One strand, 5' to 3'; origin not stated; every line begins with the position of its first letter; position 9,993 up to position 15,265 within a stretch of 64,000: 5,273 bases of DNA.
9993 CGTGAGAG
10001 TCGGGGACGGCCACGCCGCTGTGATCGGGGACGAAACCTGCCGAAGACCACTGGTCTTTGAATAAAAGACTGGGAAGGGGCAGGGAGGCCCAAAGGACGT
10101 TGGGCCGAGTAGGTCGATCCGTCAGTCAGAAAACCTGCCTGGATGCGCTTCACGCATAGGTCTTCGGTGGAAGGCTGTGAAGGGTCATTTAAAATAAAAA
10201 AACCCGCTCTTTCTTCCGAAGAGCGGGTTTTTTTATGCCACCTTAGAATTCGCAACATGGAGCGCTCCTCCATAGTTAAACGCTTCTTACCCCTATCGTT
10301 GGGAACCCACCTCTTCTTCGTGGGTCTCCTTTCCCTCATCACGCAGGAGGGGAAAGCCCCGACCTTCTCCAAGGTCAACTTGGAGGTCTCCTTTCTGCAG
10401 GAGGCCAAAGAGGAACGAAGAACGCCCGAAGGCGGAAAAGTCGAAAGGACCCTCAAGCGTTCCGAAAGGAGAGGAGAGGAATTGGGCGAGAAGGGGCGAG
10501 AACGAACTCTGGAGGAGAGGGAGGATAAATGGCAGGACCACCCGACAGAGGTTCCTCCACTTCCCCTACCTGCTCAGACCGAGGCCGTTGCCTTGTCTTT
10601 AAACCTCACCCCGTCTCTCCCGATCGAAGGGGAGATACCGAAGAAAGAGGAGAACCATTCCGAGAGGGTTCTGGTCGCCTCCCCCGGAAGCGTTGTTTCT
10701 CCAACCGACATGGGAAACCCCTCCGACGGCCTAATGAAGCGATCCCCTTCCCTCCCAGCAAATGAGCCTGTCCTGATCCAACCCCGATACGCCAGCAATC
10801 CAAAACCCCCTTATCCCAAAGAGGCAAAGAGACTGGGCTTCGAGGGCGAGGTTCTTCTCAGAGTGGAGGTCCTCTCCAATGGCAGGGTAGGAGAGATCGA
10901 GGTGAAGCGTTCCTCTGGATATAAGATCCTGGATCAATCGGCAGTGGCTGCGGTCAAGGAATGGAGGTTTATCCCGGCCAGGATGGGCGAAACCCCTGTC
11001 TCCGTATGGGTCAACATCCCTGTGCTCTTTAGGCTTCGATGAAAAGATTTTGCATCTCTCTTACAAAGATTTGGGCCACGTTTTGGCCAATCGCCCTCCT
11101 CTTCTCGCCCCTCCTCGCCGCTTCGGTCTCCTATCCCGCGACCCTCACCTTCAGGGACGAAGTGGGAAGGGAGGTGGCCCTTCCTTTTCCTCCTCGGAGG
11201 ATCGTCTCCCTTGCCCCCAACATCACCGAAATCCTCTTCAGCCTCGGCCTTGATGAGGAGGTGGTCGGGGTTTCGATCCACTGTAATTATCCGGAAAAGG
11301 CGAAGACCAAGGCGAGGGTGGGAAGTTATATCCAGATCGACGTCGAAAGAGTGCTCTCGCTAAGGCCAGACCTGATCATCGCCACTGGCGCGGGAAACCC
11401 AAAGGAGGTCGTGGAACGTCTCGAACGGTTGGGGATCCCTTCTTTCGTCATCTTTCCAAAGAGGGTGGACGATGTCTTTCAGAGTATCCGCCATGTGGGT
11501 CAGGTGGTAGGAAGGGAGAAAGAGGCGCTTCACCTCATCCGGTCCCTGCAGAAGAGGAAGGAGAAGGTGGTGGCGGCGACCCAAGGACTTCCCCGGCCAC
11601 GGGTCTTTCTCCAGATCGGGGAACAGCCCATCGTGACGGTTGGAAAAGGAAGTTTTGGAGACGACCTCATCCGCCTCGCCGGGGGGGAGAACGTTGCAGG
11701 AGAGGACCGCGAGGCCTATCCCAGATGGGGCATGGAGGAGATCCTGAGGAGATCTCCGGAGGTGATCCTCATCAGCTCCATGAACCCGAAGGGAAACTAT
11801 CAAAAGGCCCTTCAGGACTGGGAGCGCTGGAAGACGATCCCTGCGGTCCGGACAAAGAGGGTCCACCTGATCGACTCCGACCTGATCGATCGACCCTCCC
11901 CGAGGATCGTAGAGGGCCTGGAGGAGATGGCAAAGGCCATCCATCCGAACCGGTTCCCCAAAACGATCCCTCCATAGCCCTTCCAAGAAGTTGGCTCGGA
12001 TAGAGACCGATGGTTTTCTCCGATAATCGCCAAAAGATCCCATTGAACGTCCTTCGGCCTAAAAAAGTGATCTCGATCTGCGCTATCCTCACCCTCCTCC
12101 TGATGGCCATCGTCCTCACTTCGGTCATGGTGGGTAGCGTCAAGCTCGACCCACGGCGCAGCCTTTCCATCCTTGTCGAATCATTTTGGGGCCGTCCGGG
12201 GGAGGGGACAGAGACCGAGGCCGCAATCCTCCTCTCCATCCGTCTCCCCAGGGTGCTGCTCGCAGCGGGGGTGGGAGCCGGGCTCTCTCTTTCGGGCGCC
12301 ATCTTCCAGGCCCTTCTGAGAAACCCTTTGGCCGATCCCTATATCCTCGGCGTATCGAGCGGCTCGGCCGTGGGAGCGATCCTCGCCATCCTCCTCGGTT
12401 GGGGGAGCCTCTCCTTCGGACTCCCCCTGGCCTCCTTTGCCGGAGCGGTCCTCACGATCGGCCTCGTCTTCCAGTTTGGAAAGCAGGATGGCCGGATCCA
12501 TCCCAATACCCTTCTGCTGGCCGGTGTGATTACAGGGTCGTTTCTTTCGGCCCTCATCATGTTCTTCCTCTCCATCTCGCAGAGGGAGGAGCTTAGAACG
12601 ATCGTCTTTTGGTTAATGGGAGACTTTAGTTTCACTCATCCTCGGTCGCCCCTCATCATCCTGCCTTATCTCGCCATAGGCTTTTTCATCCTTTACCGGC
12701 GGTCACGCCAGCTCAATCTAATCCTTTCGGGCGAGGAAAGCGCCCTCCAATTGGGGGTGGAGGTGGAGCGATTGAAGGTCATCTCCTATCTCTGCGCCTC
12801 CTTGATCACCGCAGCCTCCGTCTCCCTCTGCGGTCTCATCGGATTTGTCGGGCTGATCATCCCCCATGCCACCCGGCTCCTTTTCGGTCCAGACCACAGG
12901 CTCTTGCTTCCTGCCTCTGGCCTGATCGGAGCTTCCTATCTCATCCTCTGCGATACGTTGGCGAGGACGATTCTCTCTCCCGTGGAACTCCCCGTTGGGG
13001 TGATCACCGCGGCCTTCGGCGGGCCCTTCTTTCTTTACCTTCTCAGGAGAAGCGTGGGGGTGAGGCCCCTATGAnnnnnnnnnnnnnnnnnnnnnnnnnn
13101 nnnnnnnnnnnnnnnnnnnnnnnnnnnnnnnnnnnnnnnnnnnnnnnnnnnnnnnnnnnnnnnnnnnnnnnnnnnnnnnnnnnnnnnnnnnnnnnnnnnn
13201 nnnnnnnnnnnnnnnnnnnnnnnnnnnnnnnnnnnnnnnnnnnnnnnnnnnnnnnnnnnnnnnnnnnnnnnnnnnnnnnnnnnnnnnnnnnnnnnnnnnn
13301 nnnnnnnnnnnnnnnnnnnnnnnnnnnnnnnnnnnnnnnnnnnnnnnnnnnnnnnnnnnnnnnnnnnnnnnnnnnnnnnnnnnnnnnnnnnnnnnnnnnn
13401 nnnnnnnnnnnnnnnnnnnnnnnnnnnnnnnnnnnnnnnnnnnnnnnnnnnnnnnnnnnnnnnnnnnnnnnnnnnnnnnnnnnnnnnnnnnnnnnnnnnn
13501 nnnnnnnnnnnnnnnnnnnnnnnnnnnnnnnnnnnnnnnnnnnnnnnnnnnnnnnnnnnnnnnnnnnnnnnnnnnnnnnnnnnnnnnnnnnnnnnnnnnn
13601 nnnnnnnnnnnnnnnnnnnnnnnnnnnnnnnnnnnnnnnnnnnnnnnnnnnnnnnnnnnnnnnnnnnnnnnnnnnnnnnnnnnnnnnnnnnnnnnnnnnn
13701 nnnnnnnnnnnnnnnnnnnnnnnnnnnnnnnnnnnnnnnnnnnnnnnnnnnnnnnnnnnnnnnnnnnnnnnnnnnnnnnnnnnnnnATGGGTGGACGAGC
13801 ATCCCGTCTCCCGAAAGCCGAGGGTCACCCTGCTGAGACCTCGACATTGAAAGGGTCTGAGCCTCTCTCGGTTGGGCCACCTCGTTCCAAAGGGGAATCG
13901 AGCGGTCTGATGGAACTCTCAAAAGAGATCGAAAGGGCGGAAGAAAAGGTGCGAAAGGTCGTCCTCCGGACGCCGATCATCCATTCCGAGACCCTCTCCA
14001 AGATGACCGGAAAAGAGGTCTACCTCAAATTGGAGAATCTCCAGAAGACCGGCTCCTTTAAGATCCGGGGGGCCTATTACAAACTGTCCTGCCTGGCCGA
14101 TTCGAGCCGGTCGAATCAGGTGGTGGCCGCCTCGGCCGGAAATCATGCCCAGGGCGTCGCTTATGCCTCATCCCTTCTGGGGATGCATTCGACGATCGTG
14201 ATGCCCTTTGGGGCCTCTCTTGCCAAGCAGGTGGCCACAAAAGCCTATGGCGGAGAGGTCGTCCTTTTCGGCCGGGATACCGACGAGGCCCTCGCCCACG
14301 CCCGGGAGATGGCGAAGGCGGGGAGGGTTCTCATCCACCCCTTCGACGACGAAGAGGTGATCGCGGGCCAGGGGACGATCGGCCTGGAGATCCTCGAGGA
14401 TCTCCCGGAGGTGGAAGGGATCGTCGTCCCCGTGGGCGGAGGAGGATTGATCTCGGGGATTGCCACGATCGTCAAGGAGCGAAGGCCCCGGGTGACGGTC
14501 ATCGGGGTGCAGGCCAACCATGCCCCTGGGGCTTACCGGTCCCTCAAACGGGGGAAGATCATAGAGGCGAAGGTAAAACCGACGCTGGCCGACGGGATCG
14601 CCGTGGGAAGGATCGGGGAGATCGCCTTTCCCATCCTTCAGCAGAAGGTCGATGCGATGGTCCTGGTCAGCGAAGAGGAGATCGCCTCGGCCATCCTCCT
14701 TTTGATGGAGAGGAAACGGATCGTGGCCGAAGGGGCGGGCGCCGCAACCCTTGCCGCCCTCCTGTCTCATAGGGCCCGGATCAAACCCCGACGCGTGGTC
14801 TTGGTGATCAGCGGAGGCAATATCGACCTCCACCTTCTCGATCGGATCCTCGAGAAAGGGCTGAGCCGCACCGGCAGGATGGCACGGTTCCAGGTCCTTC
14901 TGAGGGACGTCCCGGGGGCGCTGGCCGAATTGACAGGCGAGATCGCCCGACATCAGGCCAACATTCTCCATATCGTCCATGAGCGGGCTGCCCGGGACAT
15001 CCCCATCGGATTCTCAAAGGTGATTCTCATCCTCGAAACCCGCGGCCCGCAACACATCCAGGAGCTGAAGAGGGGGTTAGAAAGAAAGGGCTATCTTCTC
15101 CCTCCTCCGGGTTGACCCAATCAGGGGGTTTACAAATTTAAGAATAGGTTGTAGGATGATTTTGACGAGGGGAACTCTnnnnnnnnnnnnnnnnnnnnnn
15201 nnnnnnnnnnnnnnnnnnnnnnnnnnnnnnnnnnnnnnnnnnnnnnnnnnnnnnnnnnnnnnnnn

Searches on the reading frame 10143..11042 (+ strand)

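Call 20: search_protein_families(library=pfam, proteins=[window:10143-11042:+], max_evalue=0.0001)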
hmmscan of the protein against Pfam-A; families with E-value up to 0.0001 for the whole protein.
window:10143-11042:+ (299 aa): 1 family
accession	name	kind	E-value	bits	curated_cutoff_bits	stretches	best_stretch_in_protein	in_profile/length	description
PF03544.19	TonB_C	-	9.3e-23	80.9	24.6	1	220-298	1-79/79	Gram-negative bacterial TonB protein C-terminal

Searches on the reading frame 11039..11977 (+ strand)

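Call 20: search_protein_families(library=pfam, proteins=[window:11039-11977:+], max_evalue=0.0001)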
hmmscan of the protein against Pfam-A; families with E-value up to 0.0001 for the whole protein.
window:11039-11977:+ (312 aa): 1 family
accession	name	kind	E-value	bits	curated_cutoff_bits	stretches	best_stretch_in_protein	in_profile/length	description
PF01497.23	Peripla_BP_2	-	4.4e-41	141.3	27.5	1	55-281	1-234/235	Periplasmic binding protein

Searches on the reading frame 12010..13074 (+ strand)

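Call 20: search_protein_families(library=pfam, proteins=[window:12010-13074:+], max_evalue=0.0001)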
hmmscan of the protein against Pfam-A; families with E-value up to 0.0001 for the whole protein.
window:12010-13074:+ (354 aa): 1 family
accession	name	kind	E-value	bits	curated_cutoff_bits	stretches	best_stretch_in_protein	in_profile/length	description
PF01032.23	FecCD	-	2.2e-98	329.6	26.5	1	30-347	1-311/311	FecCD transport family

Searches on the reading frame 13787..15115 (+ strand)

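Call 20: search_protein_families(library=pfam, proteins=[window:13787-15115:+], max_evalue=0.0001)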
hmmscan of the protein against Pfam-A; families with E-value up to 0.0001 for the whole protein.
window:13787-15115:+ (442 aa): 2 families
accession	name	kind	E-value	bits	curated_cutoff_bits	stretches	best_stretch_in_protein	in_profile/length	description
PF00291.31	PALP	-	1.8e-89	300.5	35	1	58-343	4-295/295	Pyridoxal-phosphate dependent enzyme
PF01842.31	ACT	-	1.1e-07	31.9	27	1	369-425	4-58/66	ACT domain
